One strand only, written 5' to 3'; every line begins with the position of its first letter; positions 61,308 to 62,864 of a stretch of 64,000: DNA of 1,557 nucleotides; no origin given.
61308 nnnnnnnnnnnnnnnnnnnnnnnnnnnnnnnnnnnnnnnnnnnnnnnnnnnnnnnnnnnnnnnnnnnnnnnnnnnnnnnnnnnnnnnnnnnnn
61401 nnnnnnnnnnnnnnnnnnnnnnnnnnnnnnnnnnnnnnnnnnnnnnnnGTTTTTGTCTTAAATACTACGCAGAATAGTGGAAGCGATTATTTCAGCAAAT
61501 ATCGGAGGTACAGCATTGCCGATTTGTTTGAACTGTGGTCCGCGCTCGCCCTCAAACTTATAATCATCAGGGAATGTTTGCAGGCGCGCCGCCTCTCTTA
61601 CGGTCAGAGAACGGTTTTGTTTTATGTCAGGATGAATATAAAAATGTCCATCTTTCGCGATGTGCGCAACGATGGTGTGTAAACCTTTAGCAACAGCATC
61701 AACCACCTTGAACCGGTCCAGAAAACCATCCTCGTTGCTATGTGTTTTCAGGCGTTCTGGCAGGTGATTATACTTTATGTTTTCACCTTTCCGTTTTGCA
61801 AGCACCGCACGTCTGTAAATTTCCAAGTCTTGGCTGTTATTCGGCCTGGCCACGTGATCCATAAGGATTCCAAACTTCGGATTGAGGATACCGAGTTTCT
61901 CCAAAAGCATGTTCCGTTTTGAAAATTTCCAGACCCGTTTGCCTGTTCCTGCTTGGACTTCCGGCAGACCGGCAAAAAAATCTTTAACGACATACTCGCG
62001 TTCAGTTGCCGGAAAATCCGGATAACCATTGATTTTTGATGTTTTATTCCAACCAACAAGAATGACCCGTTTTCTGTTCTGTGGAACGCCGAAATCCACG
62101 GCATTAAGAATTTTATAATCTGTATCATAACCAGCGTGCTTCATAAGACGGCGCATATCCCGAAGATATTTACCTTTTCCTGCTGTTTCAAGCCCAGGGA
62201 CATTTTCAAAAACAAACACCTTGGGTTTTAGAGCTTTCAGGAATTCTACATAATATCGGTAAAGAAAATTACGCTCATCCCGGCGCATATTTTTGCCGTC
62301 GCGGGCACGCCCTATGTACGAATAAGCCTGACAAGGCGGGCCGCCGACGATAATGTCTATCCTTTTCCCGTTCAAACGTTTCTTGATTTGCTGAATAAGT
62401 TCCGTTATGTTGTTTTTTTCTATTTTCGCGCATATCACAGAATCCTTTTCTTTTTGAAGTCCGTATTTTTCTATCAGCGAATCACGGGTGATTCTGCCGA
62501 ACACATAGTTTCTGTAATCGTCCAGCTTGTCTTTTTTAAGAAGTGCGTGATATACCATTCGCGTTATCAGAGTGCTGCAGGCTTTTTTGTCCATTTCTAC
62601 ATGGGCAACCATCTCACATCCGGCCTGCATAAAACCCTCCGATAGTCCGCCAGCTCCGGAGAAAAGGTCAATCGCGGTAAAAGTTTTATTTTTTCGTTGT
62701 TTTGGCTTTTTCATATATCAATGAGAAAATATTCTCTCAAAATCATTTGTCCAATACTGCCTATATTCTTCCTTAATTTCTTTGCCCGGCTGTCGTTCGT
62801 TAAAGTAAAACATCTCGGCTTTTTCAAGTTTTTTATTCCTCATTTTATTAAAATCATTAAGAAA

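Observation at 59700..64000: RM-like operon: SF2-helicase protein + C5-cytosine methyltransferase + MORC-like GHKL ATPase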

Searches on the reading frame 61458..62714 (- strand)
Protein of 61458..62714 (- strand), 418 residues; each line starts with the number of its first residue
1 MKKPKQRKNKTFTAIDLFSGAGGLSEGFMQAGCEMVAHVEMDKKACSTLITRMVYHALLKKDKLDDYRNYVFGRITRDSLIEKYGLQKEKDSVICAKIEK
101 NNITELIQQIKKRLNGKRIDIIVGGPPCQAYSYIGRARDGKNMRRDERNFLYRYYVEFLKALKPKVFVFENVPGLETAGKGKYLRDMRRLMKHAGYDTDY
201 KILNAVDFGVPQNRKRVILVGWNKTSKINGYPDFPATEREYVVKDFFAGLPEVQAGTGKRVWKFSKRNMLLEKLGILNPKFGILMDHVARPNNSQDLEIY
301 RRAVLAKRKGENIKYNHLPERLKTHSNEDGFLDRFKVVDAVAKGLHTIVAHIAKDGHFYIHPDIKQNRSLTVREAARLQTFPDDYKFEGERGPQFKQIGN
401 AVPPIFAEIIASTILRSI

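Call 4: search_protein_families(library=pfam, proteins=[window:61458-62714:-], max_evalue=0.01)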
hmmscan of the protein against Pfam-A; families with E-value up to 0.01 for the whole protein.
window:61458-62714:- (418 aa): 1 family
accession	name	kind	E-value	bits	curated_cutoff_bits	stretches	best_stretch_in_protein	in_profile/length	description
PF00145.23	DNA_methylase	-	4.5e-66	223.9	22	2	100-415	40-323/324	C-5 cytosine-specific DNA methylase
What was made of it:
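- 61458..62714 (-): C5-cytosine DNA methyltransferase, 418 aa, with all catalytic motifs present. It is the conserved partner of the GHKL gene. Call 4 (PF00145, E 4.5e-66).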

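Call 5: search_protein_families(library=padloc, proteins=[window:61458-62714:-], max_evalue=0.01)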
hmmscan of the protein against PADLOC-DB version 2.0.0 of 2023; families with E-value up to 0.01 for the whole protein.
window:61458-62714:- (418 aa): 62 families (the best 25 are shown)
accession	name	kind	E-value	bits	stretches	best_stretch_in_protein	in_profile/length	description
PDLC02649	DrmMII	-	2.2e-162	538.8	1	9-414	2-414/422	DrmMII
PDLC03232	MTase_II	-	1.2e-98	328.9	1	13-414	5-456/465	Type II methyltransferase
PDLC03234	MTase_II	-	4.4e-81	271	1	9-417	2-365/375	Type II methyltransferase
PDLC03378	MTase_II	-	2.5e-79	265.1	2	96-417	47-329/344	Type II methyltransferase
PDLC03326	MTase_II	-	6.5e-72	240.9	2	92-417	50-375/412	Type II methyltransferase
PDLC02656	DrmMII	-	1.1e-67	227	2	9-252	2-234/491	DrmMII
PDLC03272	MTase_II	-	4.3e-65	218.4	1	4-417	67-389/407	Type II methyltransferase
PDLC02648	DrmMII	-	5.4e-65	218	3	282-418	316-451/468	DrmMII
PDLC03237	MTase_II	-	1.8e-62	209.5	2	10-225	792-971/1036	Type II methyltransferase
PDLC00033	DruM2|DruM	-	3e-62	209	1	3-416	12-362/368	DNA cytosine methylase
PDLC00026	DruM2|DruM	-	8.9e-58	194.4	1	10-416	3-316/336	DNA cytosine methylase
PDLC00027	DruM2|DruM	-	2.9e-53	179.5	2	107-416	63-349/361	DNA cytosine methylase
PDLC00031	DruM2|DruM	-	3.8e-51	172.3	3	108-224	61-173/361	DNA cytosine methylase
PDLC03307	MTase_II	-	9.9e-51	171.1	3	192-416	159-367/382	Type II methyltransferase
PDLC02650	DrmMII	-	6.8e-49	164.9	3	186-414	206-414/435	DrmMII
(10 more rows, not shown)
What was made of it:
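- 61458..62714 (-): Call 5 (PADLOC DrmMII model, 2e-162).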

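Call 6: search_protein_families(library=ncbifam, proteins=[window:61458-62714:-], max_evalue=0.01)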
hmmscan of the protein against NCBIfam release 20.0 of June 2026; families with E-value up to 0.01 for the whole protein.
window:61458-62714:- (418 aa): 2 families
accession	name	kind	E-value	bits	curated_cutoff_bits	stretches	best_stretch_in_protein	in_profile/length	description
TIGR00675.1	dcm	superfamily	2.3e-58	198.4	100.65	2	103-413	46-328/329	DNA (cytosine-5-)-methyltransferase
NF007772.0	PRK10458.1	subfamily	1.3e-15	57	710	1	2-229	79-293/472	DNA cytosine methylase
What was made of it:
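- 61458..62714 (-): Call 6 (TIGR00675, 198 bits against a cut-off of 100.65).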

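Call 9: find_encoding_contigs(protein=window:61458-62714:-, flank=10000, max_places=6)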
Protein window:61458-62714:- (418 aa): 1 contig read that carries it; 1 place shown.
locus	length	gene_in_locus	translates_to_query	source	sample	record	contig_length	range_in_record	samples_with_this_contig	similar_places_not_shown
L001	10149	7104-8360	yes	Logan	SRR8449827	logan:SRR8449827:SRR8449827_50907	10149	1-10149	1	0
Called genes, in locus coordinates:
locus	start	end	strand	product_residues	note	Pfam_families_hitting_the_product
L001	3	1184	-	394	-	?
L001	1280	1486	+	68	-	PF13560:HTH_31 (weak), PF12844:HTH_19, PF01381:HTH_3, PF13443:HTH_26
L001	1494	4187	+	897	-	PF01555:N6_N4_Mtase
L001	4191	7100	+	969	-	PF04851:ResIII, PF00270:DEAD, PF18766:SWI2_SNF2, PF00176:SNF2-rel_dom, PF27151:YagJ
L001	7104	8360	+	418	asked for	PF00145:DNA_methylase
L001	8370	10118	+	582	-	PF13589:HATPase_c_3, PF02518:HATPase_c (weak)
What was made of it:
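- Closest known: Type III restriction-modification. Different: The pre-computed annotation gives PF27151 instead (call 9).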

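Call 13: search_protein_families(library=pfam, proteins=[L001:1280-1486:+, L001:1494-4187:+, L001:4191-7100:+], max_evalue=0.01)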
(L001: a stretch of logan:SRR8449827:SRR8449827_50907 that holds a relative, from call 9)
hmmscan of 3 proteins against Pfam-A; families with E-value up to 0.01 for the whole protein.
L001:1280-1486:+ (68 aa): 4 families
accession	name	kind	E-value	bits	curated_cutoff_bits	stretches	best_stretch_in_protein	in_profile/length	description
PF01381.28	HTH_3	-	3.2e-16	59.5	23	1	11-66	1-55/55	Helix-turn-helix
PF13443.12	HTH_26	-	3.2e-10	40.5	22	1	10-68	1-59/63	Cro/C1-type HTH DNA-binding domain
PF12844.13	HTH_19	-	4.2e-10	39.8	30.2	1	9-67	2-59/64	Helix-turn-helix domain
PF13560.12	HTH_31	-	6.8e-06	26.7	27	1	12-64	7-59/64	Helix-turn-helix domain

L001:1494-4187:+ (897 aa): 2 families
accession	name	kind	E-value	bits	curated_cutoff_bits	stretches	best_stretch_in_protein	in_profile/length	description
PF01555.25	N6_N4_Mtase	-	3.5e-34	119.1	26.7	1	477-735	1-219/221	DNA methylase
PF03602.21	Cons_hypoth95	-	0.0019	18.3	24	0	456-505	94-143/182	Conserved hypothetical protein 95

L001:4191-7100:+ (969 aa): 4 families
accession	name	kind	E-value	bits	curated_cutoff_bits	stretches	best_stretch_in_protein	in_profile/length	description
PF04851.21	ResIII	-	3.9e-16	59.8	22.5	1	34-280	3-163/164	Type III restriction enzyme, res subunit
PF00270.35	DEAD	-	6.6e-12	45.9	26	1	124-283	21-164/167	DEAD/DEAH box helicase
PF18766.7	SWI2_SNF2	-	1.7e-08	34.8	26.7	1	120-281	21-157/221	SWI2/SNF2 ATPase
PF00176.29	SNF2-rel_dom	-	1.8e-07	31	24.9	1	126-267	26-152/290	SNF2-related domain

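Call 14: search_protein_families(library=ncbifam, proteins=[L001:1280-1486:+, L001:1494-4187:+, L001:4191-7100:+], max_evalue=0.01)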
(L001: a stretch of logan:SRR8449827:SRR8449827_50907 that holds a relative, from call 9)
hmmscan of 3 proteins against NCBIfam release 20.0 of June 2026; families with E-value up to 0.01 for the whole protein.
L001:1280-1486:+ (68 aa): 12 families
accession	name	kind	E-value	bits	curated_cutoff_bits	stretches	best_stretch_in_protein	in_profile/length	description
NF041951.1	phage_RstR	subfamily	7.3e-11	42.3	80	1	7-67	3-62/108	RstR family transcriptional repressor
TIGR03070.1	couple_hipB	subfamily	9.2e-10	38.3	71.65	1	6-59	2-54/58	type II toxin-antitoxin system Y4mF family antitoxin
NF046032.1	TransRegSlrRBacil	equivalog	4.5e-09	36.5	250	1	7-67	2-62/149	HTH-type transcriptional regulator SlrR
NF006015.0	PRK08154.1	subfamily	7.3e-07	28.6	204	1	7-67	31-90/314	anaerobic benzoate catabolism transcriptional regulator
NF047948.1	male_kill_WMK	equivalog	8.9e-07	28.6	300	1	7-67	6-65/300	WO male-killing family protein Wmk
TIGR03830.1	CxxCG_CxxCG_HTH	subfamily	2e-06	27.6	61.8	1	5-50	64-110/127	type II TA system antitoxin MqsA family protein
NF007257.0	PRK09706.1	subfamily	6.4e-06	26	101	1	4-61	3-59/135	transcriptional repressor DicA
TIGR00270.2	TIGR00270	equivalog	6.7e-06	26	110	1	9-62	78-130/159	multiprotein bridging factor aMBF1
NF007408.0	PRK09943.1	equivalog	3.4e-05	23.5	211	1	8-61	9-61/185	HTH-type transcriptional regulator PuuR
NF003162.0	PRK04140.1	equivalog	0.00095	18.3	263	1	6-62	126-181/317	transcriptional regulator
NF048000.1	ECH1013_TF_S24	equivalog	0.001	19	300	1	5-66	1-62/204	ECH_1013 family putative transcriptional regulator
NF010465.0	PRK13890.1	equivalog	0.0033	17.5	96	1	6-66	5-64/121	conjugal transfer protein TrbA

L001:1494-4187:+ (897 aa): 3 families
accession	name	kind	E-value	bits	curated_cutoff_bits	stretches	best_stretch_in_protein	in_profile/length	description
NF008572.0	PRK11524.1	equivalog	1.6e-21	76.7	292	2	653-732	170-249/294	adenine-specific DNA-methyltransferase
NF050803.1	DnaMtaseCcrMCaul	equivalog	2.7e-14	52.9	830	1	675-734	183-242/350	adenine-specific DNA-methyltransferase CcrM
NF010253.0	PRK13699.1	subfamily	1.3e-05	25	244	1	671-732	137-198/226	DNA methyltransferase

L001:4191-7100:+ (969 aa): 2 families
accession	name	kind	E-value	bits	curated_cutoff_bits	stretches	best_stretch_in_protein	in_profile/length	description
TIGR04095.1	dnd_restrict_1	equivalog_domain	6.8e-05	22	600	1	119-254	26-148/451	DNA phosphorothioation system restriction enzyme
NF008394.0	PRK11192.1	equivalog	0.0018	17.1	507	0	125-184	48-107/441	ATP-dependent RNA helicase SrmB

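Call 29: search_protein_families(library=padloc, proteins=[L001:1494-4187:+, L001:4191-7100:+, L001:1280-1486:+], max_evalue=0.001)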
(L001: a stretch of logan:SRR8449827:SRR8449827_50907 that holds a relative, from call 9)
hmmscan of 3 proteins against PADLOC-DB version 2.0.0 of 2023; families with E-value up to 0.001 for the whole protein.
L001:1494-4187:+ (897 aa): 40 families (the best 25 are shown)
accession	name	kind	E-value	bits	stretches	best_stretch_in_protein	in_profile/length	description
PDLC03638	MTase_III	-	2.9e-194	645.7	2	256-897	185-816/816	Type III methyltransferase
PDLC03646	MTase_III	-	1.2e-46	157.1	2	277-553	297-572/1057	Type III methyltransferase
PDLC03636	MTase_III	-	1.9e-45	153.7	2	672-794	338-435/575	Type III methyltransferase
PDLC03635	MTase_III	-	1.2e-44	151.2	2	454-596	218-359/708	Type III methyltransferase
PDLC03644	MTase_III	-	1.2e-33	114.7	2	450-554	34-162/542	Type III methyltransferase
PDLC03299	MTase_II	-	1.2e-24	85.4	2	651-734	169-252/296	Type II methyltransferase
PDLC03354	MTase_II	-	3.2e-23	80.4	2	635-736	286-379/425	Type II methyltransferase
PDLC03633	MTase_III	-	1.3e-22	78.3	2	672-730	286-344/616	Type III methyltransferase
PDLC03634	MTase_III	-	2.1e-22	77.7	2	457-501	97-141/621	Type III methyltransferase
PDLC03300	MTase_II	-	3.7e-22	76.7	1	656-730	193-267/302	Type II methyltransferase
PDLC03238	MTase_II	-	3.6e-21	73.7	1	644-783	274-406/428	Type II methyltransferase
PDLC03371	MTase_II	-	6.3e-21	73.1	1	455-737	11-250/260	Type II methyltransferase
PDLC03641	MTase_III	-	4.1e-20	69.9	2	457-498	107-149/657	Type III methyltransferase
PDLC03339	MTase_II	-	2.6e-16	57.4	1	457-734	6-266/399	Type II methyltransferase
PDLC03216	MTase_II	-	3.5e-16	57.2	1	678-737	194-253/364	Type II methyltransferase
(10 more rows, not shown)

L001:4191-7100:+ (969 aa): 0 families

L001:1280-1486:+ (68 aa): 13 families
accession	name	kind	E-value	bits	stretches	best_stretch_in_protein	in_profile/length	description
PDLC02926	HTH_VI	-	1.1e-10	39.6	1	7-67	2-61/92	-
PDLC04142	capH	-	3e-09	35.9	1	5-67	5-66/103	capH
PDLC03536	REase_II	-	8.9e-07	26.8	1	5-67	9-70/237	Type II restriction enzyme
PDLC03665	Control_protein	-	1.1e-06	26.8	1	6-67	8-69/77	control protein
PDLC03949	RmrA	-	4e-05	20.6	1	9-61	5-56/363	-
PDLC03951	RmrA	-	5.7e-05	20.3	1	8-63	10-64/400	-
PDLC03952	RmrA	-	0.00012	19.1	1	3-63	19-78/395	-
PDLC04775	PDC-M69A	-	0.00015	20.2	1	7-67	8-67/113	-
PDLC03953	RmrA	-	0.00021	18.7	1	7-61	6-59/373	-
PDLC03946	RmrA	-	0.00023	18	1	11-62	7-57/357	-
PDLC03671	Control_protein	-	0.00027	19.1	1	4-66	12-73/84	control protein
PDLC03954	RmrA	-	0.0005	17.1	1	7-63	11-66/380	-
PDLC03947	RmrA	-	0.00083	16.3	1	3-62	8-66/383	-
